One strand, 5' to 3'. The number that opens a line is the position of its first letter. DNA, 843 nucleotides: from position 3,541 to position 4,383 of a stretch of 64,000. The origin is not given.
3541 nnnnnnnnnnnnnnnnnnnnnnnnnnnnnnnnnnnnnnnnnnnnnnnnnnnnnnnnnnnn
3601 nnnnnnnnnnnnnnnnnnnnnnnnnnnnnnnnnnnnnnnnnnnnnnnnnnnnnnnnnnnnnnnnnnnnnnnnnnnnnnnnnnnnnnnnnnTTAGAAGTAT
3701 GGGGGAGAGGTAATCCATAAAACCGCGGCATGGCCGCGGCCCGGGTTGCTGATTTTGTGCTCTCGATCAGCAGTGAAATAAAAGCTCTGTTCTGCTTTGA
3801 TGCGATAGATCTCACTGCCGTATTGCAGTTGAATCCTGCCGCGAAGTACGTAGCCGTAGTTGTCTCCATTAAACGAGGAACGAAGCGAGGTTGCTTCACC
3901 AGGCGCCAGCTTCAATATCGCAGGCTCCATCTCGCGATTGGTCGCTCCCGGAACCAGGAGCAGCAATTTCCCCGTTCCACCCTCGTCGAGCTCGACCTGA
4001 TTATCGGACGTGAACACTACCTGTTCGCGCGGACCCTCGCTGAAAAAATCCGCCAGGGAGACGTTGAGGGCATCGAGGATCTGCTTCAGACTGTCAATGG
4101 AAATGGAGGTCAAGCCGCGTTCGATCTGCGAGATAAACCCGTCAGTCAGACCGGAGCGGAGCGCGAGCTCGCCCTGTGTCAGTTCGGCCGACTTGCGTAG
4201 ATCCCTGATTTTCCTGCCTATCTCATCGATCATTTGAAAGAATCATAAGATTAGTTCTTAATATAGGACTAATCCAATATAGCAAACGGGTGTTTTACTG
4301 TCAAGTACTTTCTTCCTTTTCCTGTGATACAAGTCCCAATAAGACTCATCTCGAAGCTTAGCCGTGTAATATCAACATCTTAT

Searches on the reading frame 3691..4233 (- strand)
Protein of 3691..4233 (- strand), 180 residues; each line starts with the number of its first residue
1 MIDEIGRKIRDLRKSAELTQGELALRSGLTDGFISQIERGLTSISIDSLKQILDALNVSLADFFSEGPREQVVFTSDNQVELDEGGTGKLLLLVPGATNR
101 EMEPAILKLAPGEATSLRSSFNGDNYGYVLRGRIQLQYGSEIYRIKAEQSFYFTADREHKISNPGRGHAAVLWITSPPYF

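Call 77: search_protein_families(library=pfam, proteins=[window:3691-4233:-], max_evalue=0.0001)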
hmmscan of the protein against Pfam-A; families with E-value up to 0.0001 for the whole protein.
window:3691-4233:- (180 aa): 5 families
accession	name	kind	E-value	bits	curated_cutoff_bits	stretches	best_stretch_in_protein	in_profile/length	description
PF01381.28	HTH_3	-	5.3e-14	52.4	23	1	9-63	1-55/55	Helix-turn-helix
PF07883.17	Cupin_2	-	7.2e-11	42.1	27.2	1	107-174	3-69/70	Cupin domain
PF13560.12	HTH_31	-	3.9e-09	37.1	27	1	4-61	1-59/64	Helix-turn-helix domain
PF12844.13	HTH_19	-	5.9e-06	26.5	30.2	1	6-62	1-57/64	Helix-turn-helix domain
PF13443.12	HTH_26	-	2.4e-05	24.9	22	1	8-64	1-58/63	Cro/C1-type HTH DNA-binding domain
